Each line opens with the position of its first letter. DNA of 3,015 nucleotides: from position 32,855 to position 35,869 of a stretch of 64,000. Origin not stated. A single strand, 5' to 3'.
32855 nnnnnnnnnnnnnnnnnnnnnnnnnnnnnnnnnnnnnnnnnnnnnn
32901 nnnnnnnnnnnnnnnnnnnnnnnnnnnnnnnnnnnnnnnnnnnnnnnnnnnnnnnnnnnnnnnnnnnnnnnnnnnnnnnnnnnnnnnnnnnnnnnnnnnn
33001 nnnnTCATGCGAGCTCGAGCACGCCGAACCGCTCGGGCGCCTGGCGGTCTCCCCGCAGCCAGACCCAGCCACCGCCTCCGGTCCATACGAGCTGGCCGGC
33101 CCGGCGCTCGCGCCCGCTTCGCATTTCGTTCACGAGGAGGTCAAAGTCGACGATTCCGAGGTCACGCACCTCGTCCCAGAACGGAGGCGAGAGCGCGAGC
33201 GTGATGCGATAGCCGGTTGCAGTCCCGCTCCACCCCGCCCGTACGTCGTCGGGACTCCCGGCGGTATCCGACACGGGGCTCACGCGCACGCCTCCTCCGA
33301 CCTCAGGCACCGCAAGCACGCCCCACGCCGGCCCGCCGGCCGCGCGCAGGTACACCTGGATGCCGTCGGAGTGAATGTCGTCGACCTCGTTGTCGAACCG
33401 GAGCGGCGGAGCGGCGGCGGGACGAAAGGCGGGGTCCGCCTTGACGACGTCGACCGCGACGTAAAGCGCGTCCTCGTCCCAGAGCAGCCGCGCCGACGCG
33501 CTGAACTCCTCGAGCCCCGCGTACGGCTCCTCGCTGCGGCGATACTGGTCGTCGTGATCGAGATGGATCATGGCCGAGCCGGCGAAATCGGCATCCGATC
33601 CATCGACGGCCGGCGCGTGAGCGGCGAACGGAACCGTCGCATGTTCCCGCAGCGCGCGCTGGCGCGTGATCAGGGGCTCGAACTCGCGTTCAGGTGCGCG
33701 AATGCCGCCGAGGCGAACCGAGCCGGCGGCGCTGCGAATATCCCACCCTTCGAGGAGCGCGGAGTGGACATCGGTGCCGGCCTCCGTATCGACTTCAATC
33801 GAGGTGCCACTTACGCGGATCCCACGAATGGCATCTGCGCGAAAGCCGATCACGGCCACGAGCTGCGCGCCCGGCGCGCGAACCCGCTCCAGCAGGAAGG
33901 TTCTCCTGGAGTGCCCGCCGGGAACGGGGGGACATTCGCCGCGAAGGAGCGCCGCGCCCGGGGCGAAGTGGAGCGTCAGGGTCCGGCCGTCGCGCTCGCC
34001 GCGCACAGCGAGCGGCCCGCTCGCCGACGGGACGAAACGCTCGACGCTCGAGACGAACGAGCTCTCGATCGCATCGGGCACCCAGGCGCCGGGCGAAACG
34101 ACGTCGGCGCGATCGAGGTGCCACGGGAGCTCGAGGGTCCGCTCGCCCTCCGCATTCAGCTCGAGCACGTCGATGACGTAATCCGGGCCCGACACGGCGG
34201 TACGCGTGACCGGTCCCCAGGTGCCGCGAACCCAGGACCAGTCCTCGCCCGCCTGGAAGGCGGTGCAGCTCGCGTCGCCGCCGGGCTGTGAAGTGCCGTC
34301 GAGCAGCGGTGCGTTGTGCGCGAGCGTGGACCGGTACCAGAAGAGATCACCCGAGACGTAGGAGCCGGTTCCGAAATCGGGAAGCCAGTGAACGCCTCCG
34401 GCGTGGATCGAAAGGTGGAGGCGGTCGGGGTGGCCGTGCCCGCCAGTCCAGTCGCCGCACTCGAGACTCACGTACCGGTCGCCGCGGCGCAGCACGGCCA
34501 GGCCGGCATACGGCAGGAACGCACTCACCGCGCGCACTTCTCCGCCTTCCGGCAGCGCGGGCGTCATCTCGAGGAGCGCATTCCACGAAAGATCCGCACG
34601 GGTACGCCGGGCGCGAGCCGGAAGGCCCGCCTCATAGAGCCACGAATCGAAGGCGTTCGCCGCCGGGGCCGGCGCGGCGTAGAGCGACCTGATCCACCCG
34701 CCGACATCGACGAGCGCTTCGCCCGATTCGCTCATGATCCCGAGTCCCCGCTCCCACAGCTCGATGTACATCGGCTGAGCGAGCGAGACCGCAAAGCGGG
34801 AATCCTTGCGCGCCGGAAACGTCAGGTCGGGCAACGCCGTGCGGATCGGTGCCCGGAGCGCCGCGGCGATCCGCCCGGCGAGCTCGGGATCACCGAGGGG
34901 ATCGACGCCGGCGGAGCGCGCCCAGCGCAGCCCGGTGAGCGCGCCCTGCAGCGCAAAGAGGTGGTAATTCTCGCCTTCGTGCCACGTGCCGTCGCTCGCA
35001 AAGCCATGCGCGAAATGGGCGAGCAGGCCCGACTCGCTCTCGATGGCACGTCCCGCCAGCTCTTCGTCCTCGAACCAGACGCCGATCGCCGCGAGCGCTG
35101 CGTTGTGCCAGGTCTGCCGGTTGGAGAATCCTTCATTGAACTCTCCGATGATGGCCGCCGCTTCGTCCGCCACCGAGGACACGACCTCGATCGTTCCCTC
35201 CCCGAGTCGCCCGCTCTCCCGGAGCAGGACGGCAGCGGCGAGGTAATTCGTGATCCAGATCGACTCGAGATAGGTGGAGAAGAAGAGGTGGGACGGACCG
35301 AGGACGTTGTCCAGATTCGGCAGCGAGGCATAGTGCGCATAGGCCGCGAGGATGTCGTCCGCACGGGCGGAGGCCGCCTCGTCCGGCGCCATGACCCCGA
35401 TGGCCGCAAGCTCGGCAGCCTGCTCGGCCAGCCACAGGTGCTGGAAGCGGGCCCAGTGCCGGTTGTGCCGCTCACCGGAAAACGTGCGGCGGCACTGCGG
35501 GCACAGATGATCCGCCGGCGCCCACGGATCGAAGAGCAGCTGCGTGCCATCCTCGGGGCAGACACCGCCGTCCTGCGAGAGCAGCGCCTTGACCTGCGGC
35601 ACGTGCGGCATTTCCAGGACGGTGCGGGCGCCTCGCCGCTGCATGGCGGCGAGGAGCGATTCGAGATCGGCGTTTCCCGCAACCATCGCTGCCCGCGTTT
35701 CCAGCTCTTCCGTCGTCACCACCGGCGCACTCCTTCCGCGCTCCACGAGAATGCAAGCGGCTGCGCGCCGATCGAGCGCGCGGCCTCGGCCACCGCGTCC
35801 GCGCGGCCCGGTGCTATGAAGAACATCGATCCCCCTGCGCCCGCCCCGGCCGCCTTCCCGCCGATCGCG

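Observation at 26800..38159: Nine-gene, start/stop-overlapped enzyme operon that does not map to a pathway I recognise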

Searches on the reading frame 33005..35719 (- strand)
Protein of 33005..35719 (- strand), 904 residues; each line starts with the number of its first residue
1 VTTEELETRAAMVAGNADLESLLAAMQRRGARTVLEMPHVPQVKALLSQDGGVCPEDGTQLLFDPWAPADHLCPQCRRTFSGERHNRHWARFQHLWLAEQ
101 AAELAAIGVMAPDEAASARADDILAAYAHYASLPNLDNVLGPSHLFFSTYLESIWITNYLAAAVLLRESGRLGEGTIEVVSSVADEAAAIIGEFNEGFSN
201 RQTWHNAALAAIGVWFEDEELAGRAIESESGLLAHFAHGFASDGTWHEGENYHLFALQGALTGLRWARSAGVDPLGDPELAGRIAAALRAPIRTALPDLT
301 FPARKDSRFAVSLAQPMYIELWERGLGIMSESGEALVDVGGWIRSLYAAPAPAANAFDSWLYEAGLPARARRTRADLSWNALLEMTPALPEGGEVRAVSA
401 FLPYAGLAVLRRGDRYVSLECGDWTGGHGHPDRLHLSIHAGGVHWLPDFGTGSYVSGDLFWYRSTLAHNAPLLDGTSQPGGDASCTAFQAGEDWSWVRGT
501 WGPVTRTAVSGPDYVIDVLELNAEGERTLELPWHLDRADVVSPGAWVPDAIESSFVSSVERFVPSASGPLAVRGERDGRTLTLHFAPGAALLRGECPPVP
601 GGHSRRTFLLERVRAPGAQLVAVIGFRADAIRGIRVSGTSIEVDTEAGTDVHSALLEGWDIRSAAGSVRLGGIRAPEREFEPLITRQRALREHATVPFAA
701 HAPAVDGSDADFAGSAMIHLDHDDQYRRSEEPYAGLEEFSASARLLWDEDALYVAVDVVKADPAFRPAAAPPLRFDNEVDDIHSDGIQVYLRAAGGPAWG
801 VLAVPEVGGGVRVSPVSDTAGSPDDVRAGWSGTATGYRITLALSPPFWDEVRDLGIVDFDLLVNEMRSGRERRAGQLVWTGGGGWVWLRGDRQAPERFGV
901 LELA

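Call 3: search_protein_families(library=pfam, proteins=[window:33005-35719:-], max_evalue=0.001)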
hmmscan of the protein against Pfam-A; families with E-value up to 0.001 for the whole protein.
window:33005-35719:- (904 aa): 1 family
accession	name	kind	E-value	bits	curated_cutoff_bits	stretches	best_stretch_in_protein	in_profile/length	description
PF07940.18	Hepar_II_III_C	-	1.6e-12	47.9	24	1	398-506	5-107/237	Heparinase II/III-like, C-terminal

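Call 4: search_protein_families(library=ncbifam, proteins=[window:33005-35719:-], max_evalue=0.001)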
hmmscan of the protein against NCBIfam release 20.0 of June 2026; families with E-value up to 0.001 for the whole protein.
window:33005-35719:- (904 aa): 1 family
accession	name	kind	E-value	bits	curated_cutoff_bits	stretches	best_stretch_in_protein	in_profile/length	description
NF042990.1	olalg_lyase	equivalog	0.00016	20.1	1400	0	79-258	77-261/727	oligoalginate lyase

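Call 12: search_solved_structures(query=window:33005-35719:-, max_evalue=0.01)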
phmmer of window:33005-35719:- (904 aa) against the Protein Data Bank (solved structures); distinct sequences matched with E-value up to 0.01: 7.
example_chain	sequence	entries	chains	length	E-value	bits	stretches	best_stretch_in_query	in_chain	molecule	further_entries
9irq_A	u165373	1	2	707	0.00015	23.1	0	110-263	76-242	Alginate lyase AlgL17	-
7bjt_A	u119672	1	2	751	0.0006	21.1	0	405-478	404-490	Alginate lyase, family PL17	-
4nei_A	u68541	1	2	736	0.00067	21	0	111-258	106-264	alginate lyase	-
7bm6_A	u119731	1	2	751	0.00092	20.5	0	405-478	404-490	Alginate lyase, family PL17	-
8bdd_A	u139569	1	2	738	0.0011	20.3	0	112-257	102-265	Alginate lyase family protein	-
4ok4_A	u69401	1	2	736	0.0011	20.3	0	111-258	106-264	Putative alginate lyase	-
4ojz_A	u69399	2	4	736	0.0086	17.3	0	111-258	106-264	Putative alginate lyase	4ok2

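Call 37: find_homologous_proteins(query=window:33005-35719:-)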
Query window:33005-35719:- (904 aa): 3377 proteins with E <= 0.001 among 8000 candidates; the best 120 are listed.
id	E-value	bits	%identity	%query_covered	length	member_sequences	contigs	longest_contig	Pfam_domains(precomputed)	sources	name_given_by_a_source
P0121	0.0e+0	2061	100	100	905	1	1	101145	PF07940.19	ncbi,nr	ncbi:MAG TPA: heparinase II/III family protein [Gemmatimonadales bacterium]|nr:heparinase II/III fam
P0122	0.0e+0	1632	78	100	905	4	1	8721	PF07940.19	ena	-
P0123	0.0e+0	1610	77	100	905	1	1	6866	PF07940.19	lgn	-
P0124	0.0e+0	1599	77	100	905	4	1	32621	PF06452.17,PF07940.19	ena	-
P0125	0.0e+0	1574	75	100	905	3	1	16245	PF07940.19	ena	-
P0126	0.0e+0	1553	74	100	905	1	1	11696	PF07940.19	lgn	-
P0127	0.0e+0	1552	74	100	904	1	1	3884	PF07940.19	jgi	jgi:hypothetical protein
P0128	0.0e+0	1550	74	100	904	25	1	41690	PF06452.17,PF07940.19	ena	-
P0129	0.0e+0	1536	74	100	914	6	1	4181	PF07940.19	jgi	jgi:hypothetical protein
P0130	0.0e+0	1524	73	100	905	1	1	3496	PF07940.19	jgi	jgi:hypothetical protein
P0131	0.0e+0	1381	68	100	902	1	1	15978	PF07940.19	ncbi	ncbi:MAG TPA: heparinase II/III family protein [Gemmatimonadales bacterium]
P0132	0.0e+0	1376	67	100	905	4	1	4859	PF07940.19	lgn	-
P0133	0.0e+0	1338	65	100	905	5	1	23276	PF07940.19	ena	-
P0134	0.0e+0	1225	63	97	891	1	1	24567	PF07940.19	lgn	-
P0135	0.0e+0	1183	62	100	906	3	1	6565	PF07940.19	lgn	-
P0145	0.0e+0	1133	58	100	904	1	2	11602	PF06452.17,PF07940.19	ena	-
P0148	0.0e+0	1096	58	100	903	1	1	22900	PF06452.17,PF07940.19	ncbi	-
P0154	0.0e+0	1074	57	100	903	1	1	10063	PF05426.19,PF07940.19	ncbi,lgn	-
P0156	0.0e+0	1073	57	100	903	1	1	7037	PF06452.17,PF05426.19,PF07940.19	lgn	-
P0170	0.0e+0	1067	55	100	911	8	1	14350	PF06452.17,PF07940.19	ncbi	ncbi:MAG: heparinase II/III family protein [Gemmatimonadales bacterium]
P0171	0.0e+0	1067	55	100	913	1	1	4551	PF06452.17,PF07940.19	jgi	jgi:hypothetical protein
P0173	0.0e+0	1066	56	100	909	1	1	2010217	PF07940.19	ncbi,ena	-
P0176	0.0e+0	1064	55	100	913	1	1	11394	PF06452.17,PF07940.19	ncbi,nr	ncbi:MAG TPA: heparinase II/III family protein [Gemmatimonadales bacterium]|nr:heparinase II/III fam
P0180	0.0e+0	1062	57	100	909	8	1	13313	PF05426.19,PF07940.19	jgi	-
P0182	0.0e+0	1061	57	100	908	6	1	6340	PF05426.19,PF07940.19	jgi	jgi:Heparinase II/III-like protein/Alginate lyase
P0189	0.0e+0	1059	57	100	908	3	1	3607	PF06452.17,PF07940.19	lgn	-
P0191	0.0e+0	1058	55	100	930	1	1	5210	PF06452.17,PF07940.19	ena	-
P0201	0.0e+0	1055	57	100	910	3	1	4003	PF05426.19,PF07940.19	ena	-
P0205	0.0e+0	1052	54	100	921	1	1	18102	PF05426.19,PF07940.19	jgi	jgi:hypothetical protein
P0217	0.0e+0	1049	57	100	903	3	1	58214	PF06452.17,PF07940.19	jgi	jgi:hypothetical protein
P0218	0.0e+0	1049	55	100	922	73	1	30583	PF06452.17,PF05426.19,PF07940.19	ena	-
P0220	0.0e+0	1049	57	100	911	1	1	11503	PF05426.19,PF07940.19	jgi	jgi:hypothetical protein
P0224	0.0e+0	1048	54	100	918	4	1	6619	PF05426.19,PF07940.19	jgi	jgi:Heparinase II/III-like protein/Alginate lyase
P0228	0.0e+0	1047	56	100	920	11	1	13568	PF06452.17,PF05426.19,PF07940.19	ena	-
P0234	0.0e+0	1046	55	100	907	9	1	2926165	PF07940.19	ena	-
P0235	0.0e+0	1046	56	100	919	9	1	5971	PF05426.19,PF07940.19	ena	-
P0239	0.0e+0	1044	56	100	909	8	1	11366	PF05426.19,PF07940.19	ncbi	-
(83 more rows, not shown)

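Call 44: find_encoding_contigs(protein=P0173, flank=10000, max_places=2)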
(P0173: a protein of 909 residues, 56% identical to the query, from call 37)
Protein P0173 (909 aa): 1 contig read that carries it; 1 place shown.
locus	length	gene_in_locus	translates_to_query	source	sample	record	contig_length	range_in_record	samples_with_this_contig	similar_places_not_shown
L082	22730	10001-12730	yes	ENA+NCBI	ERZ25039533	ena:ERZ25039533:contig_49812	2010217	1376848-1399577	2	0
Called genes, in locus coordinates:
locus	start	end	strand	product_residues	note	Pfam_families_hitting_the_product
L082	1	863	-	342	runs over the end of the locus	PF24981:Beta-prop_ATRN-LZTR1, PF13964:Beta-prop_Calicin (weak), PF24681:Kelch_KLHDC2_KLHL20_DRC7, PF13415:Beta-prop_FBX42 (weak), PF24681:Kelch_KLHDC2_KLHL20_DRC7, PF25210:Kelch_FKB95, PF01344:Kelch_1, PF13964:Beta-prop_Calicin (weak), +2 more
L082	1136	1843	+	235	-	PF25213:HVO_A0261_N (faint), PF12802:MarR_2 (faint), PF12840:HTH_20 (weak), PF24033:DUF7342 (weak)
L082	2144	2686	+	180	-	PF02163:Peptidase_M50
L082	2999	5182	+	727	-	-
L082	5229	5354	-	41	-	-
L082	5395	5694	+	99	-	PF20033:DUF6438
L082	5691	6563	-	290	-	PF12911:OppC_N (weak), PF00528:BPD_transp_1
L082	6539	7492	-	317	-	PF19300:BPD_transp_1_N, PF00528:BPD_transp_1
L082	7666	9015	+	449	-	PF00496:SBP_bac_5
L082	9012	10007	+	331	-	PF00288:GHMP_kinases_N, PF08544:GHMP_kinases_C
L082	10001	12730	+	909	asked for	PF07940:Hepar_II_III_C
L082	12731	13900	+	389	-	PF00202:Aminotran_3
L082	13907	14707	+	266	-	PF04909:Amidohydro_2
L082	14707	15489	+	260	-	-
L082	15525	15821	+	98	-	PF07238:PilZ (weak)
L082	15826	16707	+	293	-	PF00701:DHDPS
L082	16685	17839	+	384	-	-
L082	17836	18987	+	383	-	PF02746:MR_MLE_N, PF13378:MR_MLE_C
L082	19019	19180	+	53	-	-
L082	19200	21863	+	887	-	PF01074:Glyco_hydro_38N, PF09261:Alpha-mann_mid, PF07748:Glyco_hydro_38C, PF17677:Glyco_hydro38C2 (weak)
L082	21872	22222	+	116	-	PF03692:CxxCxxCC (weak)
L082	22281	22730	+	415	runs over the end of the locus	PF01244:Peptidase_M19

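Call 45: find_encoding_contigs(protein=P0234, flank=10000, max_places=2)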
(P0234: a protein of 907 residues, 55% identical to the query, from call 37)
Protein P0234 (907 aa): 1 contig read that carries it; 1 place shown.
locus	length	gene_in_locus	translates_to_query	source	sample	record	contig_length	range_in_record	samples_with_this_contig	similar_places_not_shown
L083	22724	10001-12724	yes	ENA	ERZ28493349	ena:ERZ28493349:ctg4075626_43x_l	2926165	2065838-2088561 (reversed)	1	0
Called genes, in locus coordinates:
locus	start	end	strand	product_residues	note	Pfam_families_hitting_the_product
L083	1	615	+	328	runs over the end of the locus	PF20030:bpMoxR, PF07726:AAA_3, PF07728:AAA_5, PF17863:AAA_lid_2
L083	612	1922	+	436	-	PF01882:DUF58, PF13519:VWA_2 (weak)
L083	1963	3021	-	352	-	PF00072:Response_reg, PF13487:HD_5, PF01966:HD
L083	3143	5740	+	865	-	PF01074:Glyco_hydro_38N, PF09261:Alpha-mann_mid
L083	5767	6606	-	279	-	PF00528:BPD_transp_1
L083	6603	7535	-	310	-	PF19300:BPD_transp_1_N, PF00528:BPD_transp_1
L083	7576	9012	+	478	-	PF00496:SBP_bac_5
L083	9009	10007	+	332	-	PF00288:GHMP_kinases_N, PF08544:GHMP_kinases_C (weak)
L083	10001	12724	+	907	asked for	PF07940:Hepar_II_III_C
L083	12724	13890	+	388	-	PF00202:Aminotran_3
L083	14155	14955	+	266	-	PF04909:Amidohydro_2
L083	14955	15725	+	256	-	PF04909:Amidohydro_2 (weak)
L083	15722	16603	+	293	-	PF00701:DHDPS (weak)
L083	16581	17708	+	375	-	-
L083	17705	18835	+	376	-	PF02746:MR_MLE_N, PF13378:MR_MLE_C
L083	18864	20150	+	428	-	-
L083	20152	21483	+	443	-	PF00999:Na_H_Exchanger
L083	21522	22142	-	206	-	PF14321:DUF4382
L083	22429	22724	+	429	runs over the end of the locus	-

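Call 83: predict_structure(alignment_id=A2)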
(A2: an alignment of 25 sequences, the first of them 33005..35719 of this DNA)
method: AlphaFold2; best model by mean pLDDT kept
length: 904 residues; sequences in the alignment: 25
mean_pLDDT: 83.5   pTM: 0.76
mean pLDDT of the five models: 83.5, 81.3, 80.6, 77.1, 75.3
residues with pLDDT >= 90: 369; 70-90: 396; 50-70: 101; < 50: 38
segments of 3 or more residues with pLDDT < 50: 356-359, 426-429, 678-689, 726-730, 882-891
pLDDT, mean of each block of 10 residues (from residue 1): 88 94 94 93 74 78 86 87 85 90 96 94 94 65 67 91 95 96 86 67 88 92 86 84 77 86 89 84 89 86 63 84 89 75 88 57 75 90 89 74 85 90 59 85 82 55 82 85 88 91 94 94 90 89 95 89 92 92 93 86 82 91 92 90 93 89 90 69 39 86 89 85 52 71 94 95 84 62 87 86 86 83 92 93 94 90 82 74 45 69 91
secondary structure, 60 per line:
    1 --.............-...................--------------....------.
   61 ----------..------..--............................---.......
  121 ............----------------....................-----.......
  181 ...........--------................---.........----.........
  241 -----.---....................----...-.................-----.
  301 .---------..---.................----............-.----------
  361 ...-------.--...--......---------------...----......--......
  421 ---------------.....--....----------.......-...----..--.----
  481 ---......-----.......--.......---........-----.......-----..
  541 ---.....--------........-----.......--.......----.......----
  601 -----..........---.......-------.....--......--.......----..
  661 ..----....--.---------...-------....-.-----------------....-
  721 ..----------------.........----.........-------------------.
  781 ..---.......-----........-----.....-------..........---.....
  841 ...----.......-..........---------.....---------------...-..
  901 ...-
elements in order (helices of 4 or more, strands of 3 or more residues): H3-15 H17-35 H83-110 H114-132 H149-168 H174-191 H200-215 H219-227 H232-239 H250-269 H278-294 H316-332 H337-348 H379-384 E400-402 E407-412 E415-420 E436-440 E443-446 H457-463 E484-489 E495-501 E504-510 E514-521 E527-533 E544-548 E557-564 E570-576 E579-585 E590-596 E606-615 E619-625 E633-637 E640-645 E648-654 E659-662 E667-670 E693-696 E716-719 E739-747 E752-760 E786-792 E798-805 E811-815 E826-832 E836-843 H848-854 E856-865 E875-879 E899-903

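Call 88: fold_search(model_id=the predicted structure, library=pdb)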
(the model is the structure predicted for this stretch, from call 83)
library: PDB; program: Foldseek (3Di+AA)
matches with E <= 10: 855; with E <= 0.001: 59
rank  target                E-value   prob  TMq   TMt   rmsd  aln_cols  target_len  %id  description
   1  7bjt_A                8.6e-23  1.00  0.55  0.67   5.5       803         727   16  Structure-function analysis of a new PL17 oligoalginate lyase from the marine bacterium Zobellia galactanivorans DsijT (released 2021-07-14)
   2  4ok4_B                9.7e-22  1.00  0.57  0.72   4.8       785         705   16  Crystal Structure of Alg17c Mutant H202L (released 2014-01-29)
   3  4ojz_B                1.2e-21  1.00  0.56  0.71   5.0       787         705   16  Crystal Structure of Alg17c Mutant Y258A Complexed with Alginate Trisaccharide (released 2014-01-29)
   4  8bdd_A                1.5e-21  1.00  0.56  0.70   5.5       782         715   15  Crystal structure of Bacteroides ovatus CP926 PL17 alginate lyase (released 2023-08-30)
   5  7bm6_A                1.7e-21  1.00  0.56  0.68   5.6       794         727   16  Structure-function analysis of a new PL17 oligoalginate lyase from the marine bacterium Zobellia galactanivorans DsijT (released 2021-07-14)
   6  4nei_A                1.9e-21  1.00  0.55  0.69   6.4       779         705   16  Alg17c PL17 Family Alginate Lyase (released 2014-01-29)
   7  4ok4_A                2.1e-21  1.00  0.56  0.70   5.2       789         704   15  Crystal Structure of Alg17c Mutant H202L (released 2014-01-29)
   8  4ojz_A                2.7e-21  1.00  0.57  0.71   4.9       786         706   16  Crystal Structure of Alg17c Mutant Y258A Complexed with Alginate Trisaccharide (released 2014-01-29)
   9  4ok2_B                3.7e-21  1.00  0.56  0.71   5.0       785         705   16  Crystal Structure of Alg17c Mutant Y258A (released 2014-01-29)
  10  9irq_A                3.7e-21  1.00  0.56  0.70   5.3       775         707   16  Alginate lyase (Microbulbifer sp. ALW1) (released 2025-01-22)
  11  6jp4_A                2.7e-16  1.00  0.51  0.59  22.5       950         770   11  Crystal structure of the catalytic domain of a multi-domain alginate lyase Dp0100 from thermophilic bacterium Defluvii (released 2019-10-30)
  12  9vtk                  1.7e-15  1.00  0.55  0.61   6.1       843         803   13  Structure of the family PL40 Ulvan Lyase Uly1040 (released 2025-12-24)
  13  3a0o_B                1.9e-15  1.00  0.53  0.62   5.2       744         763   14  Crystal structure of alginate lyase from Agrobacterium tumefaciens C58 (released 2010-03-31)
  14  6jpn_A                3.2e-15  1.00  0.51  0.59  22.6       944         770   12  Crystal structure of the catalytic domain of a multi-domain alginate lyase Dp0100 from thermophilic bacterium Defluvii (released 2019-10-30)
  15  3a0o_A                3.7e-15  1.00  0.53  0.62   5.3       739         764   14  Crystal structure of alginate lyase from Agrobacterium tumefaciens C58 (released 2010-03-31)
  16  6hzn_A                4.5e-15  1.00  0.48  0.57   7.3       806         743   12  Crystal structure of human dermatan sulfate epimerase 1 (released 2020-01-22)
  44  7nwn                  7.7e-07  1.00  0.17  0.69   4.2       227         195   18  A carbohydrate binding module family 9 (CBM9) from Caldicellulsiruptor kristjanssonii (released 2021-07-07)
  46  1i82_A                4.0e-06  1.00  0.16  0.70   4.4       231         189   17  FAMILY 9 CARBOHYDRATE-BINDING MODULE FROM THERMOTOGA MARITIMA XYLANASE 10A WITH CELLOBIOSE (released 2001-06-13)
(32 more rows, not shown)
